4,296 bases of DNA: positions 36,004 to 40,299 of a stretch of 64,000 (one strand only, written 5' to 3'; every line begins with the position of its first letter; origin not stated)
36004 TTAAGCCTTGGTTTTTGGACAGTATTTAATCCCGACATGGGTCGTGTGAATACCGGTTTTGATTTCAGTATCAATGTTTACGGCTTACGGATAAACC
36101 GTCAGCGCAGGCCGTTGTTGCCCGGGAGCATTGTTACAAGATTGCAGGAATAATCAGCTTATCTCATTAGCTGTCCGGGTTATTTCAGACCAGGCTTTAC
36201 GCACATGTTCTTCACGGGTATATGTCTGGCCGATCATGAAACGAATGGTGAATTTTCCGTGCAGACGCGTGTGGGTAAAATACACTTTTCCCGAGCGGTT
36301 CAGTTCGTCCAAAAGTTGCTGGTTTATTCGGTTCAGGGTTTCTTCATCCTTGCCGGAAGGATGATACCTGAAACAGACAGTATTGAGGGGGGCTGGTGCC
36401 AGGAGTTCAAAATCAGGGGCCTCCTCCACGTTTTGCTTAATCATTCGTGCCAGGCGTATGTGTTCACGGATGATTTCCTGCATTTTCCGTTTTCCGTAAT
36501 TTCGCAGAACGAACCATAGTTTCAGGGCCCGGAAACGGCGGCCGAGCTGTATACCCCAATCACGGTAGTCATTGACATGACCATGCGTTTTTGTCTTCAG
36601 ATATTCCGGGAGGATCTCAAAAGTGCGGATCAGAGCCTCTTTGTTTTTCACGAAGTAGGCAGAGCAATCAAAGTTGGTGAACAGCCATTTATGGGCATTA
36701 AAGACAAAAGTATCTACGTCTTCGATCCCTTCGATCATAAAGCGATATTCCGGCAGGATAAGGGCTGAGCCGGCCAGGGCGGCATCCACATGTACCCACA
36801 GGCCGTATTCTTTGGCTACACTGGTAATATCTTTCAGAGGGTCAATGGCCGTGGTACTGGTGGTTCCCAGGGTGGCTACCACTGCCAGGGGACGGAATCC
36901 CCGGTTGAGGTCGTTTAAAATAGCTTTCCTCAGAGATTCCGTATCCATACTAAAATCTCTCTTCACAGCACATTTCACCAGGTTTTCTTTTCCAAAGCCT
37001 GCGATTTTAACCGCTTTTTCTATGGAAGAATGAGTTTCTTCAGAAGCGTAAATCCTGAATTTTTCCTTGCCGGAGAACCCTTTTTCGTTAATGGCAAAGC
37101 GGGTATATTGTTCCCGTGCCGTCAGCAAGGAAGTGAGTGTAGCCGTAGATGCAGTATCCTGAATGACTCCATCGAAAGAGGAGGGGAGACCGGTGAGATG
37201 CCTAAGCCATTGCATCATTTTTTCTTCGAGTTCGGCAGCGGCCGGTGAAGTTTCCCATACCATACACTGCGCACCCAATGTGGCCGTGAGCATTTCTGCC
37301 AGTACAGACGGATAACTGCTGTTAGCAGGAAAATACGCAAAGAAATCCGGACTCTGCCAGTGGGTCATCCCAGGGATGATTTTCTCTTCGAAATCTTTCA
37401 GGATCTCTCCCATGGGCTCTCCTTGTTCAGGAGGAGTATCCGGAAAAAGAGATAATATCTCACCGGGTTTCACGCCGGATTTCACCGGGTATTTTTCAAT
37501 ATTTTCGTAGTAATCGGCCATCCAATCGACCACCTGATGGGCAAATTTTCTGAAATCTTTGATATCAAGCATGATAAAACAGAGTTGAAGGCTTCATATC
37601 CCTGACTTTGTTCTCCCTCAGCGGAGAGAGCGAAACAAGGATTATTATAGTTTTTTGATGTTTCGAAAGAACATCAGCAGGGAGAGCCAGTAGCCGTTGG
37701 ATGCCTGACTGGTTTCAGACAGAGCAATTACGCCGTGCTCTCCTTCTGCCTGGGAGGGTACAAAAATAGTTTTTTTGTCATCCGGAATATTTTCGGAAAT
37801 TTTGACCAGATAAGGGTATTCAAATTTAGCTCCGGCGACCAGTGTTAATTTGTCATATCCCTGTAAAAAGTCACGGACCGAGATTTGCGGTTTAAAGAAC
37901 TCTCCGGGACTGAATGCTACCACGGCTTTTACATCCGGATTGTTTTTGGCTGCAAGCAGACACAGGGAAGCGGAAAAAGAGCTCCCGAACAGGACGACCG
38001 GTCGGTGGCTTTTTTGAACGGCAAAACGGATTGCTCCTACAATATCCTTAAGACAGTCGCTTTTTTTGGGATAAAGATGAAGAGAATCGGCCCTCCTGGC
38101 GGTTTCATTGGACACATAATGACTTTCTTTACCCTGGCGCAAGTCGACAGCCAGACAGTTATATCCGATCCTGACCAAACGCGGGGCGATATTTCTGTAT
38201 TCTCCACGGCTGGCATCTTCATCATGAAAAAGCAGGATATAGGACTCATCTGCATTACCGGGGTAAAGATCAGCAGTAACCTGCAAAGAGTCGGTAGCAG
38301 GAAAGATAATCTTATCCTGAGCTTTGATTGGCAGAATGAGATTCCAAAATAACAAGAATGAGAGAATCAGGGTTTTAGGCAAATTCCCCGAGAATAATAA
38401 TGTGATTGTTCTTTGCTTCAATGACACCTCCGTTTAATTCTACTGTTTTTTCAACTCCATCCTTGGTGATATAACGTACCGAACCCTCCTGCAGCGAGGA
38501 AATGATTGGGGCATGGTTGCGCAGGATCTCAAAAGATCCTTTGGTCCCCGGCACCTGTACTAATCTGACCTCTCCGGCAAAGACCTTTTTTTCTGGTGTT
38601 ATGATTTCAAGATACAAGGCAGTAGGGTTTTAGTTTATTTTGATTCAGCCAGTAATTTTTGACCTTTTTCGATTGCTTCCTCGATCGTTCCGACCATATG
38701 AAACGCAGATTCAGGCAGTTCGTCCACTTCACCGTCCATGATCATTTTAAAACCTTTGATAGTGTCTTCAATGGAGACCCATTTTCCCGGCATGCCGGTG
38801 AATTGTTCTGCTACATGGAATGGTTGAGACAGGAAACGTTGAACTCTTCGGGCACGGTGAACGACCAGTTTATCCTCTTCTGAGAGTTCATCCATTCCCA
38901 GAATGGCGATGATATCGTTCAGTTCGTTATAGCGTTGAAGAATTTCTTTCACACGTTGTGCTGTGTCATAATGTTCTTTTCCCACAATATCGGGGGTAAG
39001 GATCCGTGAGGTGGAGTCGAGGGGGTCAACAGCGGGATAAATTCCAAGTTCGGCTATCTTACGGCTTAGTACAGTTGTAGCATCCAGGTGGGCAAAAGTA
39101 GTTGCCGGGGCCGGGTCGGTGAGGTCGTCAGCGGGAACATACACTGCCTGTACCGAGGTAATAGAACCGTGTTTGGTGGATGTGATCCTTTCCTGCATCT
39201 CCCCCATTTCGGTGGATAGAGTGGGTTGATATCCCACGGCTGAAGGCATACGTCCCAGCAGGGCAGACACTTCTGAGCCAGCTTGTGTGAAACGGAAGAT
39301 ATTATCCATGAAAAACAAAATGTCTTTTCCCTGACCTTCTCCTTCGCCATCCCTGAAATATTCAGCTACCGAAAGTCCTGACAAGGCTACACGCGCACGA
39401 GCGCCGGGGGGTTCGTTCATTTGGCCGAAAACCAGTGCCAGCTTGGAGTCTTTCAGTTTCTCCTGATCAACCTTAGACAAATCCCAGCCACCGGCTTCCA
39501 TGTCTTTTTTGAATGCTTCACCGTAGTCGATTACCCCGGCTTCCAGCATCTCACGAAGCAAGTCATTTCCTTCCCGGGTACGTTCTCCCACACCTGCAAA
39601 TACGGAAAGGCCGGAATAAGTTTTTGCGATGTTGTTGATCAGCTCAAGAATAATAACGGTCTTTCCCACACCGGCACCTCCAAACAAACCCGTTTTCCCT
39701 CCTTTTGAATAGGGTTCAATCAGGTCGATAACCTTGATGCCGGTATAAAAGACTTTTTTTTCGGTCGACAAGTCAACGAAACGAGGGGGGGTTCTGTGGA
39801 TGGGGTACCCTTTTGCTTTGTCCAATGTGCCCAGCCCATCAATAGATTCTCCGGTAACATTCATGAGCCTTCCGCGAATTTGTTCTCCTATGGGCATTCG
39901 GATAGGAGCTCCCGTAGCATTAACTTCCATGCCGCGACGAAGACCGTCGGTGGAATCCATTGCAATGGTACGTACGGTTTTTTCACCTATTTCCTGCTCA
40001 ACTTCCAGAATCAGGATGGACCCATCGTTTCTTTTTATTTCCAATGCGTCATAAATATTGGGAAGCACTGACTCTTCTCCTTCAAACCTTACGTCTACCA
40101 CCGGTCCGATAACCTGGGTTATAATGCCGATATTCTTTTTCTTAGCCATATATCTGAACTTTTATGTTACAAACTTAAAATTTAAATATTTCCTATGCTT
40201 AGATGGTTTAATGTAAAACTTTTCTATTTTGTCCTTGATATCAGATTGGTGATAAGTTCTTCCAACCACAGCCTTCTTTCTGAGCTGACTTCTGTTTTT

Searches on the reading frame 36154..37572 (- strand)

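Call 61: search_protein_families(library=pfam, proteins=[window:36154-37572:-], max_evalue=0.00001)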
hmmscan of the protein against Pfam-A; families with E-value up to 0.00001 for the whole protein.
window:36154-37572:- (472 aa): 1 family
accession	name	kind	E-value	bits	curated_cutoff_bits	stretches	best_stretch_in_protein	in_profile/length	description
PF00282.25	Pyridoxal_deC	-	4.7e-105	351.8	27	1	36-403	1-374/375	Pyridoxal-dependent decarboxylase conserved domain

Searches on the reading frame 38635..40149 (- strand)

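Call 61: search_protein_families(library=pfam, proteins=[window:38635-40149:-], max_evalue=0.00001)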
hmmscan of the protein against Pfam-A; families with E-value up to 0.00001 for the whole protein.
window:38635-40149:- (504 aa): 3 families
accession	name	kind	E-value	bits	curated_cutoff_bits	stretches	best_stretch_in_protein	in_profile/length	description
PF00006.31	ATP-synt_ab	-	1.6e-63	214.6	29.5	1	137-381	1-213/213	ATP synthase alpha/beta family, nucleotide-binding domain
PF02874.29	ATP-synt_ab_N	-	2.2e-19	70.2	20.9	1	10-80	1-69/69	ATP synthase alpha/beta family, beta-barrel domain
PF22919.1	ATP-synt_VA_C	-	3.3e-19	69.3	24.7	1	386-477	5-99/101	C-terminal domain of V and A type ATP synthase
